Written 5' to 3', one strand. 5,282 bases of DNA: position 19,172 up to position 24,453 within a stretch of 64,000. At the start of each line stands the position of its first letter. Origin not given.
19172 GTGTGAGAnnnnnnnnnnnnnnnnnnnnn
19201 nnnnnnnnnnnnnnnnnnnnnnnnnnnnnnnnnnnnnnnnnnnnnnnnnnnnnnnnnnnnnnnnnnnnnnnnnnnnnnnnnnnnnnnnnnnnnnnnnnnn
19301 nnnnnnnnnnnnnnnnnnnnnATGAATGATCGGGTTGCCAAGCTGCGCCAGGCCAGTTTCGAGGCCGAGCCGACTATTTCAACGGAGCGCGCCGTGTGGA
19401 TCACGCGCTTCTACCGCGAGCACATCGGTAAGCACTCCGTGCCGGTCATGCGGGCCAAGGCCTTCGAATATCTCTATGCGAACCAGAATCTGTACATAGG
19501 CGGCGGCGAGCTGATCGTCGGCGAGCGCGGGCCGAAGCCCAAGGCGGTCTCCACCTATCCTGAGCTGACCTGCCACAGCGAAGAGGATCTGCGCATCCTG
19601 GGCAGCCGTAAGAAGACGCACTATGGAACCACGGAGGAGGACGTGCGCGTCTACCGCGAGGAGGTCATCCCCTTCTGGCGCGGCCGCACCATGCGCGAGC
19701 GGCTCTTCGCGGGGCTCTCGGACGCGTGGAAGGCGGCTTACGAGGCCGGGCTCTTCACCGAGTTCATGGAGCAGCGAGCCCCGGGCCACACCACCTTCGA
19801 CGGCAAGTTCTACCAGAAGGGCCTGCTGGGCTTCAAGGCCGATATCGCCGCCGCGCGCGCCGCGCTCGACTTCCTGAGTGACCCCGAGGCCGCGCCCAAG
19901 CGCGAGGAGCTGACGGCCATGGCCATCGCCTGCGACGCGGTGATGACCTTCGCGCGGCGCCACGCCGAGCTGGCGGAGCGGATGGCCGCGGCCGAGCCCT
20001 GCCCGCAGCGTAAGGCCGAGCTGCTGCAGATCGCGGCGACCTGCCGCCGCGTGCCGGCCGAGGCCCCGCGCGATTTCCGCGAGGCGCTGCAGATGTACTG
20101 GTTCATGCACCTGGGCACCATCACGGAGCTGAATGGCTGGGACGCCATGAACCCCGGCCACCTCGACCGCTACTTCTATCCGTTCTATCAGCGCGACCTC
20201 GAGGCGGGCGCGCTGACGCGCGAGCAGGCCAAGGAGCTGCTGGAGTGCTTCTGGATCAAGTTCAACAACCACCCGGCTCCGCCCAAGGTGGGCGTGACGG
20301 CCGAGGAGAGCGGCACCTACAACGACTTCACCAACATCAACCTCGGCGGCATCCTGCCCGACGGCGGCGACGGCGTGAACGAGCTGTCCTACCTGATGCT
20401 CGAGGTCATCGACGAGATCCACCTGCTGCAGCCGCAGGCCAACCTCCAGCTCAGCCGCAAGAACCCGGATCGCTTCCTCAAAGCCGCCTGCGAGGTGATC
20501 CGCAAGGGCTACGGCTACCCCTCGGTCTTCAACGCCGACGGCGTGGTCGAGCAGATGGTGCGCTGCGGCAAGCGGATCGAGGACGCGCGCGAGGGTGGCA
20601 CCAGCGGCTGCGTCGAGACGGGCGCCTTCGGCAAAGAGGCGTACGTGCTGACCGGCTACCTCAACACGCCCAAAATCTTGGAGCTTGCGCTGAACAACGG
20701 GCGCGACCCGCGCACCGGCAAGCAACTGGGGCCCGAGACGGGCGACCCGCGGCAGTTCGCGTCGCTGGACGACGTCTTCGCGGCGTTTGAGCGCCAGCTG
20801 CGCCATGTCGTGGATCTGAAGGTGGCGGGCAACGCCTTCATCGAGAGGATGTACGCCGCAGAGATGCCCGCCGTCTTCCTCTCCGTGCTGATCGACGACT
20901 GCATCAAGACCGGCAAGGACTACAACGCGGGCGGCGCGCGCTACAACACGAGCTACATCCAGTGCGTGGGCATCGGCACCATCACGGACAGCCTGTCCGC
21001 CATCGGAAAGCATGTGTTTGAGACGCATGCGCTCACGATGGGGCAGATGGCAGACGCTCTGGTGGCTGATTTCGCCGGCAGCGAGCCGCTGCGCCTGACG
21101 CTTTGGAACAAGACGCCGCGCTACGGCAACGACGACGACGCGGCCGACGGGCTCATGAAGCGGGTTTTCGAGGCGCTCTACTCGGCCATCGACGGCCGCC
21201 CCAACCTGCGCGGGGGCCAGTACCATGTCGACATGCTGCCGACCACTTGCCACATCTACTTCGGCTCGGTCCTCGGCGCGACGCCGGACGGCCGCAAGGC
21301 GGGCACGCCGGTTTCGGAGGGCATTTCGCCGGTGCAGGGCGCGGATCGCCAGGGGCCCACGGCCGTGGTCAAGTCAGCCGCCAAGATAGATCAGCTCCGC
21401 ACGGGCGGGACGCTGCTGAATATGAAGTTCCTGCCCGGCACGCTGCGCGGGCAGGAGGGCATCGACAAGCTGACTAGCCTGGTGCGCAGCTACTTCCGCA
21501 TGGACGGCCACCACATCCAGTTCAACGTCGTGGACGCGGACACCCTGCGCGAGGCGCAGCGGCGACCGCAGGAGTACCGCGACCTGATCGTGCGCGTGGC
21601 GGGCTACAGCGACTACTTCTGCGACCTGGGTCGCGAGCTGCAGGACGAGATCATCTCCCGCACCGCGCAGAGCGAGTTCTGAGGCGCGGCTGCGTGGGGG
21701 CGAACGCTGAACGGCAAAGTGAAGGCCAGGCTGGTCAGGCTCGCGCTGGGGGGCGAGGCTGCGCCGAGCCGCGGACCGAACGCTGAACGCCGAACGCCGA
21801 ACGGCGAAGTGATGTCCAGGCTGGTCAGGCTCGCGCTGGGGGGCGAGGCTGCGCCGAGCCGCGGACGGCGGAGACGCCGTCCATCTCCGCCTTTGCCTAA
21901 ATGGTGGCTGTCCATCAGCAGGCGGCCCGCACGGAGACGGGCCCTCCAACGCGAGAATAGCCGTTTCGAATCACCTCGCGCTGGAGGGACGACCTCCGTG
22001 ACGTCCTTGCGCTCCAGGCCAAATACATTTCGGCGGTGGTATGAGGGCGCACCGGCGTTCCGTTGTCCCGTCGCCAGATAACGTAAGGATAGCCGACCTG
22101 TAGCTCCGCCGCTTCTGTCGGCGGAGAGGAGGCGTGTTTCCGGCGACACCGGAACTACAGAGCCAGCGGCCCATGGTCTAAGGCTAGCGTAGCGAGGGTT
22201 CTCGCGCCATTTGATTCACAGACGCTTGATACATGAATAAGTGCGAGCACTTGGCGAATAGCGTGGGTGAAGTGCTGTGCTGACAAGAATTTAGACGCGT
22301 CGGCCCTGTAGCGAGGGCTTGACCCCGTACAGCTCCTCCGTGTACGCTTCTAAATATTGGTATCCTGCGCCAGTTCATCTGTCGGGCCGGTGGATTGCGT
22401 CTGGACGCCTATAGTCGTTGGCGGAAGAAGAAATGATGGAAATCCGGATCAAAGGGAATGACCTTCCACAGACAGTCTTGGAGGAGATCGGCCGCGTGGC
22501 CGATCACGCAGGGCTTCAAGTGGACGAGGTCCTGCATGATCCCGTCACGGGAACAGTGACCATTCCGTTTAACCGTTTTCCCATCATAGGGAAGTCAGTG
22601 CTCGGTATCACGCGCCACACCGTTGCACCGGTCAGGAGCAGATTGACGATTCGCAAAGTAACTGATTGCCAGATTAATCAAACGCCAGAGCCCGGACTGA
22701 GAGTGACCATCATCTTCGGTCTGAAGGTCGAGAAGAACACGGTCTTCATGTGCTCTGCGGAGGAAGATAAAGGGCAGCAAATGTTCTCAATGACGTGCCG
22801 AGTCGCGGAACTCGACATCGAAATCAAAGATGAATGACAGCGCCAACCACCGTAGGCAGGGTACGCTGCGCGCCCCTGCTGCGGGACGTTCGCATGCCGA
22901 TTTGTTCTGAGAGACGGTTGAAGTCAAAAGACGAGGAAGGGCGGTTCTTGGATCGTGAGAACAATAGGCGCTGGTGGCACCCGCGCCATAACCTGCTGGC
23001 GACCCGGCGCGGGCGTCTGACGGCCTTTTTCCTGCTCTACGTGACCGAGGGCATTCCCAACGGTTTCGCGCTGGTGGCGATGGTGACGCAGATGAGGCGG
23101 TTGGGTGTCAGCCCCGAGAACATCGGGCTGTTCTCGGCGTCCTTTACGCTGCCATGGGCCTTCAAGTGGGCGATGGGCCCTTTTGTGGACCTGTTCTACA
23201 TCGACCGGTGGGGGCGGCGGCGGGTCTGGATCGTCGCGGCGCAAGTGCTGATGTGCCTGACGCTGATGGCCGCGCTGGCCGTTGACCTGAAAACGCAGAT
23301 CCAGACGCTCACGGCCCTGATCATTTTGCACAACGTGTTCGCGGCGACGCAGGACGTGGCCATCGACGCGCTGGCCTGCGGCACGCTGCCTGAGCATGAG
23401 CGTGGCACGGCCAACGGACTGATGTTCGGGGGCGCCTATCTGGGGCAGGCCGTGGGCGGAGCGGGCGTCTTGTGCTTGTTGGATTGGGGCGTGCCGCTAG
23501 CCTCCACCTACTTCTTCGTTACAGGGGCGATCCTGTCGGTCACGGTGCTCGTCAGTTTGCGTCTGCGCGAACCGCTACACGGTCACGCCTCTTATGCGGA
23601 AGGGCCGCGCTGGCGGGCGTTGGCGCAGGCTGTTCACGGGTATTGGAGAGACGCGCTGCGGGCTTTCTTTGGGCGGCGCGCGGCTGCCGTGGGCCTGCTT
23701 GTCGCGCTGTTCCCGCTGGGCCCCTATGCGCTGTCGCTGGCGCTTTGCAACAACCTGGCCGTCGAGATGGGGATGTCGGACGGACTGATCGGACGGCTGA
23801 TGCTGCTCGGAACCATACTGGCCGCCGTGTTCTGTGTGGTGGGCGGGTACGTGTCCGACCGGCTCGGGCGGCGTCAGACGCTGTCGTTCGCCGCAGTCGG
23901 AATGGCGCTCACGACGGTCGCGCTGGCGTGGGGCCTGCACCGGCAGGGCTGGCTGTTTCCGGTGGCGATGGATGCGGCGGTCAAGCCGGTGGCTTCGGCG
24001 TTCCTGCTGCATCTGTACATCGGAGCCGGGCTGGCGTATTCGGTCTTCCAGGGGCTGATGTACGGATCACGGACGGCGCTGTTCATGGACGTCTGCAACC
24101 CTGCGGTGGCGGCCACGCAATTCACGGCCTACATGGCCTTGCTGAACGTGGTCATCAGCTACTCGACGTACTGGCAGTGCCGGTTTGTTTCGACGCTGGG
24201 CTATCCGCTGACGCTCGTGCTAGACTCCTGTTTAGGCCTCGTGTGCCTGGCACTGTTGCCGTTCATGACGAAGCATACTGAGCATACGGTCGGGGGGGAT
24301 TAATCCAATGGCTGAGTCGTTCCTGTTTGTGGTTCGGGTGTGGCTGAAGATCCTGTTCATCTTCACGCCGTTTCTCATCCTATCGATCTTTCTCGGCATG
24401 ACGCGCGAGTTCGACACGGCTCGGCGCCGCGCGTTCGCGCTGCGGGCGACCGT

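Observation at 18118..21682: Activase-first glycyl radical enzyme pair of the 1,2-eliminase class, with unknown substrate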

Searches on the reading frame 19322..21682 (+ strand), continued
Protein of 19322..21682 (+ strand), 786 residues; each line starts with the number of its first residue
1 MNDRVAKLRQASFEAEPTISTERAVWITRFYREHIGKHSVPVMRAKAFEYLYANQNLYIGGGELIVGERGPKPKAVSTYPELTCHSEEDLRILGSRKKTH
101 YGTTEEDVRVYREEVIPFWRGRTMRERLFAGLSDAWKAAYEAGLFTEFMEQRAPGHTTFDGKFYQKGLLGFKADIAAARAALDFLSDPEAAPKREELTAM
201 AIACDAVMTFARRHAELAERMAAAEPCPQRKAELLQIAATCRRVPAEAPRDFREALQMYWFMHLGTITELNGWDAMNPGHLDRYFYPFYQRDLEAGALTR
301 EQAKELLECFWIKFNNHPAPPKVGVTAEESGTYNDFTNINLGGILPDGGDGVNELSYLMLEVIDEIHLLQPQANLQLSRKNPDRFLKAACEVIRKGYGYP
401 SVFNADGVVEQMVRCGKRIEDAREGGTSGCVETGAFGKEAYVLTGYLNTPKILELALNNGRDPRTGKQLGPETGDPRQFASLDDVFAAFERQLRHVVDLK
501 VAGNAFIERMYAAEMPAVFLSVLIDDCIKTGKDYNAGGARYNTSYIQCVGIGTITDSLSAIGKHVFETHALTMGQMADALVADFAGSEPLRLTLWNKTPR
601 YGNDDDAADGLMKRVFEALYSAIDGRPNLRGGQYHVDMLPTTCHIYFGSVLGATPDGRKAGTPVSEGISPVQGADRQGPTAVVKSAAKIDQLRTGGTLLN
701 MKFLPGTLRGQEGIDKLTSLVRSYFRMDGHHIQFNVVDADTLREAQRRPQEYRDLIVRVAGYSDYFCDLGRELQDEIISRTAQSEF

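Call 76: find_encoding_contigs(protein=P0015, flank=10000, max_places=1)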
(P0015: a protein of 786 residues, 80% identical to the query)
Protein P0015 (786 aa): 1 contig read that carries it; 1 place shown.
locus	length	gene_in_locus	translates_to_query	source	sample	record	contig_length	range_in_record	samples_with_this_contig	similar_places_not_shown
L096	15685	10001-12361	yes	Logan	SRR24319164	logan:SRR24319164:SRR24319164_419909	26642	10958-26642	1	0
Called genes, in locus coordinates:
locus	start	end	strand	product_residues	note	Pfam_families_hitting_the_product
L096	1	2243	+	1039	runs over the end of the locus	PF19527:DUF6055, PF13385:Laminin_G_3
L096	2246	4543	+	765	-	PF01847:VHL (weak), PF00930:DPPIV_N, PF00326:Peptidase_S9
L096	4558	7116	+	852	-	PF22848:ASD1_dom, PF06964:Alpha-L-AF_C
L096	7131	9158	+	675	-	PF04616:Glyco_hydro_43, PF00754:F5_F8_type_C, PF22633:F5_F8_type_C_2, PF04616:Glyco_hydro_43, PF00754:F5_F8_type_C, PF22633:F5_F8_type_C_2 (weak)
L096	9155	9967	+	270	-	PF13353:Fer4_12, PF04055:Radical_SAM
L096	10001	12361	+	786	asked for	PF02901:PFL-like, PF01228:Gly_radical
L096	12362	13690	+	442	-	PF05195:AMP_N, PF00557:Peptidase_M24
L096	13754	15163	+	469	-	PF07690:MFS_1, PF13000:Acatn, PF03092:BT1, PF07690:MFS_1 (weak)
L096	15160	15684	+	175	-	?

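Call 79: search_protein_families(library=ncbifam, proteins=[L093:7489-9117:+, L096:2246-4543:+, L096:4558-7116:+, L096:7131-9158:+, L093:15713-18073:+, L094:7246-8241:+, L096:12362-13690:+], max_evalue=1e-10)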
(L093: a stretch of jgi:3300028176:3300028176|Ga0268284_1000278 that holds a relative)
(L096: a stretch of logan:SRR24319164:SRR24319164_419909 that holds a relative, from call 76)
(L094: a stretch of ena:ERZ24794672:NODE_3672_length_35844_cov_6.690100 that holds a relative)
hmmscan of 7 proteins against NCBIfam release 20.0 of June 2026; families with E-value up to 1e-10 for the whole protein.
L093:7489-9117:+ (542 aa): 38 families (the best 25 are shown)
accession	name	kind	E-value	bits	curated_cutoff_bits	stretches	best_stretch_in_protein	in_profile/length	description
TIGR01236.1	D1pyr5carbox1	equivalog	3.8e-237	788.1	613.6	1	13-540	2-533/533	L-glutamate gamma-semialdehyde dehydrogenase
NF002852.0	PRK03137.1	subfamily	1.6e-101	340.6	648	1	12-528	6-514/514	L-glutamate gamma-semialdehyde dehydrogenase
TIGR01237.1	D1pyr5carbox2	equivalog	4.6e-88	296.2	659.65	1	14-528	4-511/511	L-glutamate gamma-semialdehyde dehydrogenase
NF008869.0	PRK11904.1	equivalog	8.9e-73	245.6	747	1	25-524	536-1024/1042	bifunctional proline dehydrogenase/L-glutamate gamma-semialdehyde dehydrogenase PutA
TIGR01238.1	D1pyr5carbox3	equivalog_domain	1.4e-62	211.8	485.2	1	27-520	22-497/500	L-glutamate gamma-semialdehyde dehydrogenase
NF008772.0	PRK11809.1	equivalog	7.4e-61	206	1750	1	27-522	631-1110/1318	trifunctional transcriptional regulator/proline dehydrogenase/L-glutamate gamma-semialdehyde dehydrogenase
NF042993.1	AlphKGSA_gudD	equivalog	1.1e-57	195.8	770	1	54-507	17-461/481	alpha-ketoglutaric semialdehyde dehydrogenase GucD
TIGR01804.1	BADH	equivalog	1.4e-55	188.6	668.6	1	66-511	22-457/467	betaine-aldehyde dehydrogenase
NF052305.1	DioxValDhHalo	equivalog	1.5e-55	189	750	1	54-506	18-460/483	2,5-dioxovalerate dehydrogenase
TIGR02299.1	HpaE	equivalog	6.7e-53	180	638.35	1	66-511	25-462/488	5-carboxymethyl-2-hydroxymuconate semialdehyde dehydrogenase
NF009725.0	PRK13252.1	equivalog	2.4e-52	178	593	1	65-511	30-465/488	betaine-aldehyde dehydrogenase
NF006916.0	PRK09407.1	equivalog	4.5e-51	174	521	1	58-527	36-493/526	succinic semialdehyde dehydrogenase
NF010000.0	PRK13473.1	subfamily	5.1e-50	170.5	615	1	58-506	19-453/475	aminobutyraldehyde dehydrogenase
NF040792.1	glyc_ald_dh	equivalog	8.5e-48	163.5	760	1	67-493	26-443/488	D-glyceraldehyde dehydrogenase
NF045736.1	PaDhStyDRhodo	equivalog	6e-47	160.3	800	1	64-508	25-460/479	phenylacetaldehyde dehydrogenase StyD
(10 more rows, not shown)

L096:2246-4543:+ (765 aa): 1 family
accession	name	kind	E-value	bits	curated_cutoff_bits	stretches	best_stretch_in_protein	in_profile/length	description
NF053518.1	DipepPtdsDpp5Prph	equivalog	1.4e-13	50.2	900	1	385-694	266-570/655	dipeptidyl-peptidase Dpp5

L096:4558-7116:+ (852 aa): 1 family
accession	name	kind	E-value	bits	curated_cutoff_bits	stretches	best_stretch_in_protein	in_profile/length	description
NF051901.1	ArabsyFurArfAAgro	equivalog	1.3e-18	67.3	625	1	267-414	45-173/502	arabinosylfuranosidase ArfA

L096:7131-9158:+ (675 aa): 0 families

L093:15713-18073:+ (786 aa): 1 family
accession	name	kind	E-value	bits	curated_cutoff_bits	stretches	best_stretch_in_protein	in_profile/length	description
NF049879.1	AcerHdlse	equivalog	1.3e-118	397.3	950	1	22-637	18-655/657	aceric acid hydrolase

L094:7246-8241:+ (331 aa): 13 families
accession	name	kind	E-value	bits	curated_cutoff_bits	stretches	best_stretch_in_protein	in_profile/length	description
NF006379.0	PRK08618.1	equivalog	2.9e-105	352.2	417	1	10-329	4-324/326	ornithine cyclodeaminase family protein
NF004793.0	PRK06141.1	equivalog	3.7e-77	259.4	322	1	8-319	2-310/314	bifunctional Delta(1)-pyrroline-2-carboxylate/Delta(1)-piperideine-2-carboxylate reductase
TIGR02371.1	ala_DH_arch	equivalog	3e-70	236.9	409.15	1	11-331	6-324/325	alanine dehydrogenase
NF006141.0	PRK08291.1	equivalog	1.1e-63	215.2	408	1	13-327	10-326/330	cyclodeaminase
NF005603.0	PRK07340.1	equivalog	2.7e-58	197.6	266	1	6-318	3-301/307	delta(1)-pyrroline-2-carboxylate reductase family protein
TIGR02992.1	ectoine_eutC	equivalog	4.3e-56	190.4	471.65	1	22-326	17-322/326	ectoine utilization protein EutC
NF045643.1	ImmsucRedBhcD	equivalog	9e-49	166.5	500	1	14-330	8-320/321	iminosuccinate reductase BhcD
NF005762.1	PRK07589.1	equivalog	1.2e-44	152.6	350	1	67-330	62-319/334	ornithine cyclodeaminase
NF045512.1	PyrPipCarbRedLhpI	equivalog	1.6e-44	152.2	400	1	9-318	2-295/298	bifunctional Delta(1)-pyrroline-2-carboxylate/Delta(1)-piperideine-2-carboxylate reductase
TIGR03944.1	dehyd_SbnB_fam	equivalog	1.8e-43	148.8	326.9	1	22-330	16-325/327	2,3-diaminopropionate biosynthesis protein SbnB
NF005296.0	PRK06823.1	equivalog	7.7e-43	146.6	438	1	10-319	4-312/315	ornithine cyclodeaminase family protein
NF005011.0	PRK06407.1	subfamily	3e-40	138.3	337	1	11-319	6-298/302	ornithine cyclodeaminase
NF004848.0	PRK06199.1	subfamily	7.1e-31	107.6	362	1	59-330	80-371/379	tyramine oxidase subunit B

L096:12362-13690:+ (442 aa): 4 families
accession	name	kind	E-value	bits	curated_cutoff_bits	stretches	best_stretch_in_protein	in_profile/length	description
NF008131.0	PRK10879.1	equivalog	8.8e-54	182.9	465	1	175-440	157-434/438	Xaa-Pro aminopeptidase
NF040821.1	dipep_PepQ_Arch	equivalog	5.9e-21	74.8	630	1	165-425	96-340/346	Xaa-Pro dipeptidase PepQ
NF007310.0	PRK09795.1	equivalog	5.8e-16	58.3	393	1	187-427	123-352/361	aminopeptidase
NF010133.0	PRK13607.1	equivalog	2.2e-11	43.3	339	0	185-381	155-353/443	Xaa-Pro dipeptidase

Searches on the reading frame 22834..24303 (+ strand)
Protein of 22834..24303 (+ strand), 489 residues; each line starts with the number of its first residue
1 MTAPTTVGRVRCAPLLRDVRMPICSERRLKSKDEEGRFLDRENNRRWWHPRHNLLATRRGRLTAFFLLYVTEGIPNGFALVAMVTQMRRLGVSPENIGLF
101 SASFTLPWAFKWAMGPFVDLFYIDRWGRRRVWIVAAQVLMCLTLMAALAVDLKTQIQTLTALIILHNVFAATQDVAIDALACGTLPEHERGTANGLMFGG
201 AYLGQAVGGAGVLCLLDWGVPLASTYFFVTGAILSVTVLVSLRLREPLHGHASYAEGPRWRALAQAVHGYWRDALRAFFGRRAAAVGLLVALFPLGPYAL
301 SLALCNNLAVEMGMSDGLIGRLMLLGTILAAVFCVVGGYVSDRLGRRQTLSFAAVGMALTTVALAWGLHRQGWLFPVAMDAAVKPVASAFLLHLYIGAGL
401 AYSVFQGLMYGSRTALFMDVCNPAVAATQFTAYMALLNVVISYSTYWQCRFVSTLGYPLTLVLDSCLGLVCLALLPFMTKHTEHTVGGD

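Call 15: search_protein_families(library=pfam, proteins=[window:22834-24303:+], max_evalue=0.0001)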
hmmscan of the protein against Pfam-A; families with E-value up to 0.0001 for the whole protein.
window:22834-24303:+ (489 aa): 5 families
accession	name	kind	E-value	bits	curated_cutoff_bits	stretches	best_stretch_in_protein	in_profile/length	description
PF07690.21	MFS_1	-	5.3e-28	98.4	33.4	1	66-442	2-344/347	Major Facilitator Superfamily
PF03092.22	BT1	-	9.3e-14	51.4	22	1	73-256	2-186/432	BT1 family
PF13000.13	Acatn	-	1e-11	44.5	23.7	1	66-188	6-150/546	Acetyl-coenzyme A transporter 1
PF13347.12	MFS_2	-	6.7e-07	28.6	27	1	112-390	51-332/427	MFS/sugar transport protein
PF00083.30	Sugar_tr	-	5.4e-06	26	22.3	0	302-449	274-410/452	Sugar (and other) transporter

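Call 41: search_protein_families(library=ncbifam, proteins=[window:22834-24303:+], max_evalue=0.001)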
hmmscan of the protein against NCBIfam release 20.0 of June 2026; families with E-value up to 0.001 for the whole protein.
window:22834-24303:+ (489 aa): 14 families
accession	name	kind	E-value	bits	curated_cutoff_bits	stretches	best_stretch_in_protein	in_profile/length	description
TIGR00901.2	2A0125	subfamily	2.6e-36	125.2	350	1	61-475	5-414/417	AmpG family muropeptide MFS transporter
TIGR02718.1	sider_RhtX_FptX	subfamily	1.2e-22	80.4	356.15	1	66-378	7-303/390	RhtX/FptX family siderophore transporter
NF008238.0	PRK11010.1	equivalog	2.6e-21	76.1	756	1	61-485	13-409/492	muropeptide MFS transporter AmpG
NF008867.0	PRK11902.1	equivalog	4.3e-20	72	656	1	58-481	11-406/419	muropeptide transporter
TIGR00883.1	2A0106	subfamily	1.4e-09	37.5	443.45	1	228-379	173-323/400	metabolite/H+ symporter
TIGR00893.1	2A0114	subfamily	2.5e-08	33.3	395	1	82-380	16-315/399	D-galactonate transporter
TIGR00880.1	2_A_01_02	superfamily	3.3e-08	33.7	131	1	113-237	13-135/141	multidrug resistance protein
TIGR00788.1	fbt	subfamily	8.4e-08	31.5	216.4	1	62-247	28-211/468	folate/biopterin family MFS transporter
TIGR00886.1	2A0108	subfamily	5.2e-06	25.8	311.7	1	121-380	59-325/368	NarK family nitrate/nitrite MFS transporter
TIGR00881.1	2A0104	subfamily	7.4e-06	25.2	407.75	0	305-368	18-81/379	phosphoglycerate transporter protein PgtP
TIGR00898.1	2A0119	subfamily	3.2e-05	22.9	550.75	0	322-365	134-174/506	cation transport protein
TIGR00895.1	2A0115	subfamily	4.7e-05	22.5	418.55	0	66-242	23-188/398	aromatic acid/H+ symport family MFS transporter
NF007484.0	PRK10077.1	equivalog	5.2e-05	22.3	608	0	316-366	57-104/480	D-xylose transporter XylE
NF053757.1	BclibactTpBcbE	equivalog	8.2e-05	21.7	600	0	138-242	285-386/394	bacillibactin exporter BcbE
